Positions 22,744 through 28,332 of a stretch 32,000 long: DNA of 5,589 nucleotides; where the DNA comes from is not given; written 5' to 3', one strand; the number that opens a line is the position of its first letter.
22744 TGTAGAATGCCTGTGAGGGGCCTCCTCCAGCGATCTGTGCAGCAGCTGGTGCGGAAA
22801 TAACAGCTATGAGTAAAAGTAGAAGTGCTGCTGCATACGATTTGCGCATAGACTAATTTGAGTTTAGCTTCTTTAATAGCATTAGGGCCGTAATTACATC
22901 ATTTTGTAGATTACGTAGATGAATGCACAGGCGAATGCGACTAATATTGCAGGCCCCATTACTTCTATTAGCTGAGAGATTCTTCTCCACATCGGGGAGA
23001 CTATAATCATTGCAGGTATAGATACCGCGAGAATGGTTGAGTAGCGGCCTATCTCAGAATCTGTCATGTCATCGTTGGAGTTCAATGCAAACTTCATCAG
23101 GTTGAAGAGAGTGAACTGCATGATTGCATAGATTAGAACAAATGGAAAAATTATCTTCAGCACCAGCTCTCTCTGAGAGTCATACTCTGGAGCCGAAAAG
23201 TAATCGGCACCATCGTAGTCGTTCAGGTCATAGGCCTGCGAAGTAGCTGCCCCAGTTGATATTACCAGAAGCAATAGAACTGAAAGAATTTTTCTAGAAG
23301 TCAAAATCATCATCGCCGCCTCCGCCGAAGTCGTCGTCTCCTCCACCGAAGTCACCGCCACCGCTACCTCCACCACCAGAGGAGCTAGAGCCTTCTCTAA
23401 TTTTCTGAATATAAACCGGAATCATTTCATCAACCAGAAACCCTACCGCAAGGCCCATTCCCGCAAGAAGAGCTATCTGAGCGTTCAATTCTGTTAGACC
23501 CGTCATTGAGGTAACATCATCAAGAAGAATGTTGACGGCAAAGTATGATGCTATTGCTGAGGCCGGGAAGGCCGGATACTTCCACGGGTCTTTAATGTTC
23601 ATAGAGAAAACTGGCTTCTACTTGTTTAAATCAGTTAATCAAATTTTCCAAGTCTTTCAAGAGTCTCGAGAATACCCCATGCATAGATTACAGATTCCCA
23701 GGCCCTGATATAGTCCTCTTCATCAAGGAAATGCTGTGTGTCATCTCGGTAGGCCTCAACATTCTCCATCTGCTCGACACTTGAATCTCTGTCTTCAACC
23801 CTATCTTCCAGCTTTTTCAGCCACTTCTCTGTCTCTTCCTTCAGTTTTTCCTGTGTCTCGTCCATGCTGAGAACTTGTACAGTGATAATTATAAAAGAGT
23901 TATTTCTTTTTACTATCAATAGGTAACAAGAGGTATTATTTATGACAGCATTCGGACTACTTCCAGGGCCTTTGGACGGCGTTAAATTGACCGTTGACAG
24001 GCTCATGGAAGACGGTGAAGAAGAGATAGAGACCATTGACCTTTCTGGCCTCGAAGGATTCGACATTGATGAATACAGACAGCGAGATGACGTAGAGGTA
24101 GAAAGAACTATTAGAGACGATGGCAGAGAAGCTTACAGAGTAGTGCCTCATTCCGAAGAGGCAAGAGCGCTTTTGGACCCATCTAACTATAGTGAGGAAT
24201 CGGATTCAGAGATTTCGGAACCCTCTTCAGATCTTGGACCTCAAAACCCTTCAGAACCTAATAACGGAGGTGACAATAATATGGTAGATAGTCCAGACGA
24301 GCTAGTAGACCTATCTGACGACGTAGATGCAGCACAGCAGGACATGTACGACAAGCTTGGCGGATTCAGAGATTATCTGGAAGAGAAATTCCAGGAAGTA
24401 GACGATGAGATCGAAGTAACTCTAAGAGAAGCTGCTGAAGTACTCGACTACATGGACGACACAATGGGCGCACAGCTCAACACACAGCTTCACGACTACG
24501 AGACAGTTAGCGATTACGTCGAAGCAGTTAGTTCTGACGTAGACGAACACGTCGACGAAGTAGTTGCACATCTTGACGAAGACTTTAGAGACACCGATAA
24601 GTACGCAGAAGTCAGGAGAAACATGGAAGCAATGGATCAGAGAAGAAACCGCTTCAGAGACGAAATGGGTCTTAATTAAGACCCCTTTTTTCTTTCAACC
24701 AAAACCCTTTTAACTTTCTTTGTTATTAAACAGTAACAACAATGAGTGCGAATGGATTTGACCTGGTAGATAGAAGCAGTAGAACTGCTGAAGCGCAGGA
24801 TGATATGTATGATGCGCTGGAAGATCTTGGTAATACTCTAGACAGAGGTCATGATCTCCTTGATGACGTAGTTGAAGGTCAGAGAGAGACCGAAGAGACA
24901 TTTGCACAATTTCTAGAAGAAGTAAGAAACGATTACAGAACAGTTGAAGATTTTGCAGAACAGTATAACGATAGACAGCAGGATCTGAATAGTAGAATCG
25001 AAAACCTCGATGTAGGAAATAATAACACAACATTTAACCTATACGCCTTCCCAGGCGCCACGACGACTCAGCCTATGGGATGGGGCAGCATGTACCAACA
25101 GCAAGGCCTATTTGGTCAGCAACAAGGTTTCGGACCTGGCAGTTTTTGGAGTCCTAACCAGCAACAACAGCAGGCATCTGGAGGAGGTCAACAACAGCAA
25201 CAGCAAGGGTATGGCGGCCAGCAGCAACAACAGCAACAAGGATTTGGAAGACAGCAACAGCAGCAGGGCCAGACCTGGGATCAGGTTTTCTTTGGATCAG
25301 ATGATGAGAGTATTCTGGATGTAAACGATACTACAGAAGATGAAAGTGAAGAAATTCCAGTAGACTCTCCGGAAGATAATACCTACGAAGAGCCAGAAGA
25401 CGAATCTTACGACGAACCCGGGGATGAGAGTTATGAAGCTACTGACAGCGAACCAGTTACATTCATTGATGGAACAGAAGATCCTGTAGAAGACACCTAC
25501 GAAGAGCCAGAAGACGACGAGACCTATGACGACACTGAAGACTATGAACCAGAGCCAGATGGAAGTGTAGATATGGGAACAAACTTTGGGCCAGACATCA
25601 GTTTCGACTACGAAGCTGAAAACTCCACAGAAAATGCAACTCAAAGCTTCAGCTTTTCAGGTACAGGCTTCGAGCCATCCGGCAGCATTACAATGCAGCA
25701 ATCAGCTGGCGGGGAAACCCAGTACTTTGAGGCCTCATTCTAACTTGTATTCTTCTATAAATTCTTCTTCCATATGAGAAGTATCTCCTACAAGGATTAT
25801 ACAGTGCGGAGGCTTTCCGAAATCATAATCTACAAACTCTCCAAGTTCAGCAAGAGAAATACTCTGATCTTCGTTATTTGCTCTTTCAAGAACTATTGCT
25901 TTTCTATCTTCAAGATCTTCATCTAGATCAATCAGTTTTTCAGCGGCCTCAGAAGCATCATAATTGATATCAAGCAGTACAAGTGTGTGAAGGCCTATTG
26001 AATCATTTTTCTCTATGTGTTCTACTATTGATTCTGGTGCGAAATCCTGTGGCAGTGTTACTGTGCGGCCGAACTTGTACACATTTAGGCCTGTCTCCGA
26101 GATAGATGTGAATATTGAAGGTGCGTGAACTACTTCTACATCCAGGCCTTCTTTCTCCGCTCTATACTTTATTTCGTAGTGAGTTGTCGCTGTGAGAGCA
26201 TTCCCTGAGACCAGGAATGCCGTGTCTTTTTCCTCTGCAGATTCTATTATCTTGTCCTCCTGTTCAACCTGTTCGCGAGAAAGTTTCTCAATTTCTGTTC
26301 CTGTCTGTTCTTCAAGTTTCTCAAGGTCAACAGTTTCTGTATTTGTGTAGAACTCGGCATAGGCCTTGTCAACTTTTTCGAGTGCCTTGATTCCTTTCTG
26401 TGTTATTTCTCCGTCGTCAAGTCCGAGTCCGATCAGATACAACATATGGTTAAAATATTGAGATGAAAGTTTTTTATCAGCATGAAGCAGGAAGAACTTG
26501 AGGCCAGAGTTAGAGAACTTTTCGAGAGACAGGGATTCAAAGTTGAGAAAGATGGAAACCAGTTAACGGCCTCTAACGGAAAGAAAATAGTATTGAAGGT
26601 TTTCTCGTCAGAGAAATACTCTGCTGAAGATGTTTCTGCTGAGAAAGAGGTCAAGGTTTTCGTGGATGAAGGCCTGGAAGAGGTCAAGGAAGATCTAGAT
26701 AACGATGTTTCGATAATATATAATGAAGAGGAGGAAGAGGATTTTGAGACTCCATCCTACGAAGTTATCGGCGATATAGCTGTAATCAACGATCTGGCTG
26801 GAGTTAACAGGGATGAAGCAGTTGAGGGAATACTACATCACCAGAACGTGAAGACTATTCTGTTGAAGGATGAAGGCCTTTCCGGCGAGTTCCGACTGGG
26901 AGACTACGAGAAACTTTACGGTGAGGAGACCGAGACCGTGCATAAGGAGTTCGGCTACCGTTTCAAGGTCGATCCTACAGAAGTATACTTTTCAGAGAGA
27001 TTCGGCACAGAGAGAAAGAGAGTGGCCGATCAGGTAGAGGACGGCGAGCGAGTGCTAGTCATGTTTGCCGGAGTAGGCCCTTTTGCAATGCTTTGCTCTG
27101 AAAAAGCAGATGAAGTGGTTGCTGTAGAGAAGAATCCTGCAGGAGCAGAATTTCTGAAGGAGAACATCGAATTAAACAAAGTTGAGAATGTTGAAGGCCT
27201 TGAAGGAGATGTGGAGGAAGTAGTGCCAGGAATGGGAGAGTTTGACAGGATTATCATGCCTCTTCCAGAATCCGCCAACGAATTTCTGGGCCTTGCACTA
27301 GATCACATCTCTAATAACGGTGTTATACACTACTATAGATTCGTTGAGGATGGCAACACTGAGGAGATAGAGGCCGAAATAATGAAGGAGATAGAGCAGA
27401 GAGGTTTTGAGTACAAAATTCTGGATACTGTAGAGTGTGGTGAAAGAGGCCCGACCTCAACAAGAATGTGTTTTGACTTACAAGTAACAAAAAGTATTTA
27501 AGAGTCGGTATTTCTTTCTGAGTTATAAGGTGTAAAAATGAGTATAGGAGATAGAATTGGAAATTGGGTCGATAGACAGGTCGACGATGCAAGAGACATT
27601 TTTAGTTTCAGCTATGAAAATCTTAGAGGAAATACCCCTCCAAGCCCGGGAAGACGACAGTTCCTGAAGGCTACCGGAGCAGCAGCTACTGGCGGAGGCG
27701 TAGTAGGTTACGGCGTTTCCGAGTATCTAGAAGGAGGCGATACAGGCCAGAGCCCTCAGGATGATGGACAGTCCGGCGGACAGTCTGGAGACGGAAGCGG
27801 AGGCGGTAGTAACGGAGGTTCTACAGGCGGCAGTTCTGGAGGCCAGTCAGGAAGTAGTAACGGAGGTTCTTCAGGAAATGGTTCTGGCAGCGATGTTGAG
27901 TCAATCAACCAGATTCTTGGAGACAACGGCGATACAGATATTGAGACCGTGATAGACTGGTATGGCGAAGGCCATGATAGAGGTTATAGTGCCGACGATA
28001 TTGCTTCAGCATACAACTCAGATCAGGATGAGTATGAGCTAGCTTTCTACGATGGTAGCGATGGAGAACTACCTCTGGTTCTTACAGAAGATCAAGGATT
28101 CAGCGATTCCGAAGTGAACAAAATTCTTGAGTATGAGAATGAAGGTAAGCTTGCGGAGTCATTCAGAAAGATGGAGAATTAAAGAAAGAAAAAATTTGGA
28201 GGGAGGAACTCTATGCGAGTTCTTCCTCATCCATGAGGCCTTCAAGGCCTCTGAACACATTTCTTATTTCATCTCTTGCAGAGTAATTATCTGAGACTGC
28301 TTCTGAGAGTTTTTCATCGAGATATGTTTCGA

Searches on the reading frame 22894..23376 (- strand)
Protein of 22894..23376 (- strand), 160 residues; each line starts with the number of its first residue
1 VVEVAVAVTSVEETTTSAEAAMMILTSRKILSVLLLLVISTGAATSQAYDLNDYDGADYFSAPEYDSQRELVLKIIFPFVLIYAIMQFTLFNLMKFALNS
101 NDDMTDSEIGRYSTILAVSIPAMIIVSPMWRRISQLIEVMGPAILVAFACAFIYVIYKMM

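Call 26: search_protein_families(library=pfam, proteins=[window:22894-23376:-], max_evalue=0.01)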
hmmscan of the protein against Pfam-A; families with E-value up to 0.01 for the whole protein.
window:22894-23376:- (160 aa): 1 family
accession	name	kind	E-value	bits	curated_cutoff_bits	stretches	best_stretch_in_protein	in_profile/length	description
PF14093.11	DUF4271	-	0.0095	16.3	29.7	0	33-159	51-173/206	Domain of unknown function (DUF4271)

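Call 36: search_protein_families(library=pfam, proteins=[window:22894-23376:-], max_evalue=1)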
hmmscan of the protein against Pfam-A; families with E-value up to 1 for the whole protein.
window:22894-23376:- (160 aa): 1 family
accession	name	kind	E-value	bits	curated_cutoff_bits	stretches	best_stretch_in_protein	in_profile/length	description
PF14093.11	DUF4271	-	0.0095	16.3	29.7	1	33-159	51-173/206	Domain of unknown function (DUF4271)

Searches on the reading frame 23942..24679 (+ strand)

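Call 26: search_protein_families(library=pfam, proteins=[window:23942-24679:+], max_evalue=0.01)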
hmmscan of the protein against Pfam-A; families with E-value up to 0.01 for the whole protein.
window:23942-24679:+ (245 aa): 2 families
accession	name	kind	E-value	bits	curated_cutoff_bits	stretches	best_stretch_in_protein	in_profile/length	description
PF01442.23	Apolipoprotein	-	0.0019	18.4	90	0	187-237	51-99/190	Apolipoprotein A1/A4/E domain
PF07743.18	HSCB_C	-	0.0063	17.3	22.1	0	181-227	14-59/74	HSCB C-terminal oligomerisation domain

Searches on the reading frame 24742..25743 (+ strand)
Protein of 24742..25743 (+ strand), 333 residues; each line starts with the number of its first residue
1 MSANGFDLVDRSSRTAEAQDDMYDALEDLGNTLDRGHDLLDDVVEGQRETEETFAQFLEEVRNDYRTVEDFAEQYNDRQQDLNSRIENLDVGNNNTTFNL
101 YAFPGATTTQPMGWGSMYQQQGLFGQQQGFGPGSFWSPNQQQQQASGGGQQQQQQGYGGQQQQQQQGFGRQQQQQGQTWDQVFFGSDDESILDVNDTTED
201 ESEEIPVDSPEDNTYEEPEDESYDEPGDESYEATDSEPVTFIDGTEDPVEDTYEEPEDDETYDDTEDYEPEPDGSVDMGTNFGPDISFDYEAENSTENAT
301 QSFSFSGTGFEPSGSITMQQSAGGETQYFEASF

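Call 26: search_protein_families(library=pfam, proteins=[window:24742-25743:+], max_evalue=0.01)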
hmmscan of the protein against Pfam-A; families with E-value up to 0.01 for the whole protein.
window:24742-25743:+ (333 aa): 1 family
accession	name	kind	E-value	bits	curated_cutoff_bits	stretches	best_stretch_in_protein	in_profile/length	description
PF13012.11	MitMem_reg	-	0.0071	16.7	26.6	0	13-82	21-92/113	Maintenance of mitochondrial structure and function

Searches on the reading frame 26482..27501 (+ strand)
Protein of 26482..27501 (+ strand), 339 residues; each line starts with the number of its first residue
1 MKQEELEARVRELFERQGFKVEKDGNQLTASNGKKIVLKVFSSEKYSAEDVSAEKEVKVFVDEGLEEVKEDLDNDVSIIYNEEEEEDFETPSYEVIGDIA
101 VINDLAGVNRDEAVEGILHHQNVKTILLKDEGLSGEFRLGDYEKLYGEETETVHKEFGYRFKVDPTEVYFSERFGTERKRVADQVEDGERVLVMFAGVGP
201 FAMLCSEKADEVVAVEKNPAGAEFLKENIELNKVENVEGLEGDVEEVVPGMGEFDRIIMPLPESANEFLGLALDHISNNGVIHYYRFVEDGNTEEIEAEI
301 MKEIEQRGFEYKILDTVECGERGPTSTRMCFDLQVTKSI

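Call 27: search_protein_families(library=pfam, proteins=[window:26482-27501:+], max_evalue=0.01)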
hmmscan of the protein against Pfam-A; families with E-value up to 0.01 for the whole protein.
window:26482-27501:+ (339 aa): 6 families
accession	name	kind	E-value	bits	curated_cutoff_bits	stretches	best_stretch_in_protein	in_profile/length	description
PF02475.24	TRM5-TYW2_MTfase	-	2.5e-49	167.8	28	1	152-304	1-155/164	TRM5/TYW2 methyltransferase domain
PF25133.1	TYW2_N_2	-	5.6e-08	33.2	27.7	1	82-150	11-79/79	TYW2 N-terminal domain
PF03602.21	Cons_hypoth95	-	0.00025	21.2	24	1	187-283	41-143/182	Conserved hypothetical protein 95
PF05175.20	MTS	-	0.0014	18.7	23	1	188-259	32-104/170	Methyltransferase small domain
PF01189.24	Methyltr_RsmB-F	-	0.002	18.3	27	1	206-267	30-93/199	16S rRNA methyltransferase RsmB/F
PF13649.12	Methyltransf_25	-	0.0062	17.6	27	0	192-259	2-70/97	Methyltransferase domain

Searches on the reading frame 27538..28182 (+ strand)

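Call 27: search_protein_families(library=pfam, proteins=[window:27538-28182:+], max_evalue=0.01)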
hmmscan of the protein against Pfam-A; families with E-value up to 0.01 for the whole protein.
window:27538-28182:+ (214 aa): 1 family
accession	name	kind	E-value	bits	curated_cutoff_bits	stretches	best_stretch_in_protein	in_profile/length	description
PF10518.14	TAT_signal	-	0.00039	20.7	22.7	1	39-54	4-19/21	TAT (twin-arginine translocation) pathway signal sequence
